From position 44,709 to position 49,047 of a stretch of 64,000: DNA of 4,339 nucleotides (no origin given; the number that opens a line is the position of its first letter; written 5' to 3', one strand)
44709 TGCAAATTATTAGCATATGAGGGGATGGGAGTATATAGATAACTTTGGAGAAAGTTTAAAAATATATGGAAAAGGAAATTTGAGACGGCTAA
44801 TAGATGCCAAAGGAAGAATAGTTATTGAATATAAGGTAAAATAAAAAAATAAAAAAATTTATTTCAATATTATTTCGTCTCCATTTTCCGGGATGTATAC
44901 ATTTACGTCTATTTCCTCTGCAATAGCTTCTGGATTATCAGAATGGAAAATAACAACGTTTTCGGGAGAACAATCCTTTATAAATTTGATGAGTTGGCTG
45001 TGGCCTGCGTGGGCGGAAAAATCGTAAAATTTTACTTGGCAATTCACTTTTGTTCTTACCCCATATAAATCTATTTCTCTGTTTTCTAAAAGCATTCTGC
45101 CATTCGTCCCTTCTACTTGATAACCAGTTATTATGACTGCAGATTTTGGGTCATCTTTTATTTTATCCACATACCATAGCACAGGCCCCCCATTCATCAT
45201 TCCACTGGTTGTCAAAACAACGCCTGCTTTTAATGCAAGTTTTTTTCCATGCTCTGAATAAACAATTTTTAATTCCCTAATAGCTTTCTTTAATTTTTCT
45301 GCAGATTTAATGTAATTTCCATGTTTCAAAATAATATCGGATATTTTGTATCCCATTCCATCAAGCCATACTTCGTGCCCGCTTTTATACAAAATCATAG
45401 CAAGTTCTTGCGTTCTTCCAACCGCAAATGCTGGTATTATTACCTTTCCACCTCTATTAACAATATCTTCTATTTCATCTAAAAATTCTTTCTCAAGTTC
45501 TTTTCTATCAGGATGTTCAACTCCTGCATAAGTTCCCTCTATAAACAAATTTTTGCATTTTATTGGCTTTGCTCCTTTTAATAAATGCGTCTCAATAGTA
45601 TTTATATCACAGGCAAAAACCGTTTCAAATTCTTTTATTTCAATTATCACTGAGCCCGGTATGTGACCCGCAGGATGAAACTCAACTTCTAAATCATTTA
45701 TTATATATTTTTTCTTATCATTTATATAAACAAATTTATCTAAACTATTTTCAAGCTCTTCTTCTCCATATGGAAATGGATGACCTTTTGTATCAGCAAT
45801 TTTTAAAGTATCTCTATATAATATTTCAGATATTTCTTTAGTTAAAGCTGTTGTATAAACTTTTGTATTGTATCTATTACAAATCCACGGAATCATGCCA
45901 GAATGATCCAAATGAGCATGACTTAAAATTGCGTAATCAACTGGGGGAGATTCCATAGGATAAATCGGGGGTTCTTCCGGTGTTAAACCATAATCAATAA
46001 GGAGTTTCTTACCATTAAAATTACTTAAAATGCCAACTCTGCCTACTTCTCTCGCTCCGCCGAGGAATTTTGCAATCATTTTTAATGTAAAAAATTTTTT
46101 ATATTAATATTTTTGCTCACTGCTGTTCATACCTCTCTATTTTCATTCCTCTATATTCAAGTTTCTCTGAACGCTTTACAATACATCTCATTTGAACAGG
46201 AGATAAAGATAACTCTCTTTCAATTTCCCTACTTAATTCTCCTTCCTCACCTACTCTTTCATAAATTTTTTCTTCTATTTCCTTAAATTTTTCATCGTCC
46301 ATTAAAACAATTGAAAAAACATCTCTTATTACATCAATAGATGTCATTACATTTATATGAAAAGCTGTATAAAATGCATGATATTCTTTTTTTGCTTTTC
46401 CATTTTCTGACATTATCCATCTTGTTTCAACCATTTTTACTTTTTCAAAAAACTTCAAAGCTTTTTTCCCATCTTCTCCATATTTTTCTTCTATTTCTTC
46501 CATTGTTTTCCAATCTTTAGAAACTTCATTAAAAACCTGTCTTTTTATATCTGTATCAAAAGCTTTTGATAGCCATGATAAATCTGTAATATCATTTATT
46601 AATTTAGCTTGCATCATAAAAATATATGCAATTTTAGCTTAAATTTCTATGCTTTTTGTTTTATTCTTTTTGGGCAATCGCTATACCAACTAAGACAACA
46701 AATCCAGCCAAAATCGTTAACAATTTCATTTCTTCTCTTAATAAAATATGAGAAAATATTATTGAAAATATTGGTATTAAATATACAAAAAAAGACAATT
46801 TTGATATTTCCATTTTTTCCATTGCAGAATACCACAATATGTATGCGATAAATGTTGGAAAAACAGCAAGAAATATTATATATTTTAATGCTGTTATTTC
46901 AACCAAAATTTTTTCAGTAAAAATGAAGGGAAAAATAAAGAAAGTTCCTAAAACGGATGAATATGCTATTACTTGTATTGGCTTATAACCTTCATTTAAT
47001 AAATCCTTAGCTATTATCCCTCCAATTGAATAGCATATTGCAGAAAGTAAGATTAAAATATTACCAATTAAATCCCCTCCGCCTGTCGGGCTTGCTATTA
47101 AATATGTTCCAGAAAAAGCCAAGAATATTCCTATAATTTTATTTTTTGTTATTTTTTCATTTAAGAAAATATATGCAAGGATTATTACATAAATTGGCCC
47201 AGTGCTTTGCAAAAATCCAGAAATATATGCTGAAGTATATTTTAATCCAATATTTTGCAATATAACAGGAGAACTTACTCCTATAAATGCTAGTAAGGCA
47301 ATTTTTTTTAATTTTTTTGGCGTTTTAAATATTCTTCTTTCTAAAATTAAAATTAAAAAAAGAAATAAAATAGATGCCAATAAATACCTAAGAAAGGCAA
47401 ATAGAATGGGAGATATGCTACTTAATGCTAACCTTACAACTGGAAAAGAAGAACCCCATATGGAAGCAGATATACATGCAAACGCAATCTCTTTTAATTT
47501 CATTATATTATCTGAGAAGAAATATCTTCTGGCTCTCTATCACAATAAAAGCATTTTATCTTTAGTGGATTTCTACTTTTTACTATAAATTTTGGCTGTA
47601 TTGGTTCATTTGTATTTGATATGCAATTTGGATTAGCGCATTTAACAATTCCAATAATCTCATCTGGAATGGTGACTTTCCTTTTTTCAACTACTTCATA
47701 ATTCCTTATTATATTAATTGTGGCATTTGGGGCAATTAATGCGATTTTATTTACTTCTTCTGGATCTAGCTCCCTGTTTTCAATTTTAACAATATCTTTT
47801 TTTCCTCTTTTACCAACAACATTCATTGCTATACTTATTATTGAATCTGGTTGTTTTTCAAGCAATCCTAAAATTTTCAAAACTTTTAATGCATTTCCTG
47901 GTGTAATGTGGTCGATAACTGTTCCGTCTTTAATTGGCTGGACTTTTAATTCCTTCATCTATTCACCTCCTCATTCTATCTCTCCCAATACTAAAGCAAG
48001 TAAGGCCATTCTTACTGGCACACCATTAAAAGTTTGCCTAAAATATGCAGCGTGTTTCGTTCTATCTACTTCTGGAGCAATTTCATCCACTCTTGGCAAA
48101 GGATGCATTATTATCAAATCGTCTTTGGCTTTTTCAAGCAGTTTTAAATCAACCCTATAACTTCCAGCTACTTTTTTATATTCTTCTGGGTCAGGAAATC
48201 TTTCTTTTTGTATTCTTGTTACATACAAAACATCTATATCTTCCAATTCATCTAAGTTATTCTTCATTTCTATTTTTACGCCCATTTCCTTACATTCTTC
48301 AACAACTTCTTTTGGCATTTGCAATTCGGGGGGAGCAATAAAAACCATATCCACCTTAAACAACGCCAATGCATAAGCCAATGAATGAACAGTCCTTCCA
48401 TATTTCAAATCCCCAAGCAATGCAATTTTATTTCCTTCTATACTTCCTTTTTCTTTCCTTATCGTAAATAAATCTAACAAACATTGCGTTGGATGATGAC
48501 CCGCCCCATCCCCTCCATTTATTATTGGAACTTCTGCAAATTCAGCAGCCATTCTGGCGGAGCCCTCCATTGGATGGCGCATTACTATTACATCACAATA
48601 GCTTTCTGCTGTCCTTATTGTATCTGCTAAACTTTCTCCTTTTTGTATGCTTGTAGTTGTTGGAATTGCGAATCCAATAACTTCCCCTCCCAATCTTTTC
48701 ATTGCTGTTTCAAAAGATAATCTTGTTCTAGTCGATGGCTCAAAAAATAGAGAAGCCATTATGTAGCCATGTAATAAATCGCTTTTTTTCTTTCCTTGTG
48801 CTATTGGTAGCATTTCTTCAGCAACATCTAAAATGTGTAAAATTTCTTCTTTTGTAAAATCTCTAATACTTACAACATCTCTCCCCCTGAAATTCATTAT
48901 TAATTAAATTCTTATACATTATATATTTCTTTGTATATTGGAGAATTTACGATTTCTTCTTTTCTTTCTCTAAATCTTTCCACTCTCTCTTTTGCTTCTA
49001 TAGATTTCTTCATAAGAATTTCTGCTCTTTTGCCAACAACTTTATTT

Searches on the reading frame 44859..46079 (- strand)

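Call 80: search_protein_families(library=pfam, proteins=[window:44859-46079:-], max_evalue=0.0001)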
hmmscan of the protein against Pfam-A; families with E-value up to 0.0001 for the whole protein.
window:44859-46079:- (406 aa): 5 families
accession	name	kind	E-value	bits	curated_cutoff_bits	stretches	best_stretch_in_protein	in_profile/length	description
PF10996.14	Beta-Casp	-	8.2e-14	52.6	27.7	1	223-330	1-120/120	Beta-Casp domain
PF07521.17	RMMBL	-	6.4e-12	45.7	21.6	1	344-396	3-62/63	Zn-dependent metallo-hydrolase RNA specificity domain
PF00753.33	Lactamase_B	-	1.2e-09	38.8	22.7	1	22-216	14-194/196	Metallo-beta-lactamase superfamily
PF12706.13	Lactamase_B_2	-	6e-05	23.2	27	0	38-183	21-165/200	Beta-lactamase superfamily domain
PF16661.11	Lactamase_B_6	-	7e-05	22.7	27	0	21-172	4-175/193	Metallo-beta-lactamase superfamily domain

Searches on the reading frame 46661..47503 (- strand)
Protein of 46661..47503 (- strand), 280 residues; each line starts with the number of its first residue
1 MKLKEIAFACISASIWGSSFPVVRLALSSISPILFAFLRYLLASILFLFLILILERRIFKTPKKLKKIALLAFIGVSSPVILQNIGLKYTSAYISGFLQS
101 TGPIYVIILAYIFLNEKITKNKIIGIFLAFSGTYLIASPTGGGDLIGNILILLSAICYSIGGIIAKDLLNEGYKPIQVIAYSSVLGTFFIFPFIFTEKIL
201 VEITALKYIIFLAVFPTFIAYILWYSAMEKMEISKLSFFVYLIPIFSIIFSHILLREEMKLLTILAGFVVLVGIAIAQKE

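Call 3: search_protein_families(library=pfam, proteins=[window:46661-47503:-], max_evalue=0.01)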
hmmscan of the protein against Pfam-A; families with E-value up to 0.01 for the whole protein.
window:46661-47503:- (280 aa): 3 families
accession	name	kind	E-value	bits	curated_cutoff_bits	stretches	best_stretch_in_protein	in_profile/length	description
PF00892.27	EamA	-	2.4e-52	177.2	28.2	2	5-137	3-134/135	EamA-like transporter family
PF03151.22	TPT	-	6.2e-08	32.8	30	1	32-198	31-201/291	Triose-phosphate Transporter family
PF05653.20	Mg_trans_NIPA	-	0.0044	16.7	26.2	0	106-137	89-120/295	Magnesium transporter NIPA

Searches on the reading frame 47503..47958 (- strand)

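Call 3: search_protein_families(library=pfam, proteins=[window:47503-47958:-], max_evalue=0.01)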
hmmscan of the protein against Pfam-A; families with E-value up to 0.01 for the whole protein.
window:47503-47958:- (151 aa): 2 families
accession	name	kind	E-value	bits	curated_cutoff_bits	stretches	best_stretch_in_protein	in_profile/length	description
PF01948.23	PyrI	-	1.6e-32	112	25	1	4-95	1-92/93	Aspartate carbamoyltransferase regulatory chain, allosteric domain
PF02748.20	PyrI_C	-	4.4e-17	62.1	23.4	1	100-142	1-42/48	Aspartate carbamoyltransferase regulatory chain, metal binding domain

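Call 4: search_protein_families(library=ncbifam, proteins=[window:47503-47958:-], max_evalue=0.01)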
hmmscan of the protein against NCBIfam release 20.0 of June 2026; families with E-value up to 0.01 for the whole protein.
window:47503-47958:- (151 aa): 3 families
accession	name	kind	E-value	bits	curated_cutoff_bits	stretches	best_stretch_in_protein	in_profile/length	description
TIGR00240.1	ATCase_reg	equivalog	1e-57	194.1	148.55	1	1-145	1-144/150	aspartate carbamoyltransferase regulatory subunit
NF002063.0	PRK00893.1-3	equivalog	6.3e-34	116.7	171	1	4-142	2-137/142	aspartate carbamoyltransferase regulatory subunit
NF009916.0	PRK13376.1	equivalog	9.8e-19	67.2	800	1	6-141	374-515/525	bifunctional aspartate carbamoyltransferase catalytic subunit/aspartate carbamoyltransferase regulatory subunit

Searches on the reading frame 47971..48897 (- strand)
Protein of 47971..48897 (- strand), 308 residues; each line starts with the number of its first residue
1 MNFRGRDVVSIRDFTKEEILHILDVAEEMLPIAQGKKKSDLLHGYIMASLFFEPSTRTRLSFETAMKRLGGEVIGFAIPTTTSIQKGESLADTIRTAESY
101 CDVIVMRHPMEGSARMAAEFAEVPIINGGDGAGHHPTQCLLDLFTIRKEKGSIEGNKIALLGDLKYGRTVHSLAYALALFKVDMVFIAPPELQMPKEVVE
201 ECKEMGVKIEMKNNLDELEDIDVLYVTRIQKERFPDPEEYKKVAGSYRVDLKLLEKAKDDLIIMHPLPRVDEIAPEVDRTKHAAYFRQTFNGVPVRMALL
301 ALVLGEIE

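Call 3: search_protein_families(library=pfam, proteins=[window:47971-48897:-], max_evalue=0.01)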
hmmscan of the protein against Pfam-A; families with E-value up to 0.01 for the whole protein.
window:47971-48897:- (308 aa): 2 families
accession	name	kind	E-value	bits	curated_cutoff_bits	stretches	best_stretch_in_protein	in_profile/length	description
PF02729.26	OTCace_N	-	1.4e-50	171.6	29.9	1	6-147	1-147/148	Aspartate/ornithine carbamoyltransferase, carbamoyl-P binding domain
PF00185.30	OTCace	-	4.5e-36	124.7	29.4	1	155-302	2-156/157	Aspartate/ornithine carbamoyltransferase, Asp/Orn binding domain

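Call 4: search_protein_families(library=ncbifam, proteins=[window:47971-48897:-], max_evalue=0.01)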
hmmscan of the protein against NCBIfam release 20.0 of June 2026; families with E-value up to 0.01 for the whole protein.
window:47971-48897:- (308 aa): 17 families
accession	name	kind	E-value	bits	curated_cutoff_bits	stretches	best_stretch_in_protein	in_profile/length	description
TIGR00670.1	asp_carb_tr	equivalog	4.7e-124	413.4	236.95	1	6-304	1-303/304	aspartate carbamoyltransferase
NF002032.1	PRK00856.1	equivalog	4.3e-104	347.9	263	1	6-303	1-296/297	aspartate carbamoyltransferase catalytic subunit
NF006046.0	PRK08192.1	equivalog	8.7e-95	317.8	512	1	1-305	2-318/339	aspartate carbamoyltransferase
NF008853.0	PRK11891.1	equivalog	6.6e-86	288.6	560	1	7-305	90-399/430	aspartate carbamoyltransferase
NF001986.0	PRK00779.1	subfamily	2.9e-51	174.5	306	1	4-305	4-305/307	ornithine carbamoyltransferase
TIGR00658.1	orni_carb_tr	equivalog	9.5e-50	169.5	280.85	1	6-304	1-303/304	ornithine carbamoyltransferase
NF010387.0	PRK13814.1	equivalog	4.4e-43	147.3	660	1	7-304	7-303/310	aspartate carbamoyltransferase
NF009916.0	PRK13376.1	equivalog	1.6e-39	135.8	800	1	2-308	4-337/525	bifunctional aspartate carbamoyltransferase catalytic subunit/aspartate carbamoyltransferase regulatory subunit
TIGR04384.1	putr_carbamoyl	exception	2.3e-38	132.1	500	1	8-303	2-306/330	putrescine carbamoyltransferase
NF003286.0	PRK04284.1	subfamily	9.3e-33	113.7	515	1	2-277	3-284/332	ornithine carbamoyltransferase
NF011380.0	PRK14805.1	equivalog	4.7e-32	111.3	421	1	7-305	3-301/302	ornithine carbamoyltransferase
NF002470.0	PRK01713.1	equivalog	9e-19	68.1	545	1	2-295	4-302/334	ornithine carbamoyltransferase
NF011379.0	PRK14804.1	equivalog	1.8e-17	63.5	373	1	7-299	8-304/311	ornithine carbamoyltransferase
NF009213.0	PRK12562.1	subfamily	6.9e-17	61.8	559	1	7-214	8-214/334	ornithine carbamoyltransferase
NF003384.0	PRK04523.1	equivalog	5.1e-12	45.5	288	1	7-304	5-333/336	N-acetylornithine carbamoyltransferase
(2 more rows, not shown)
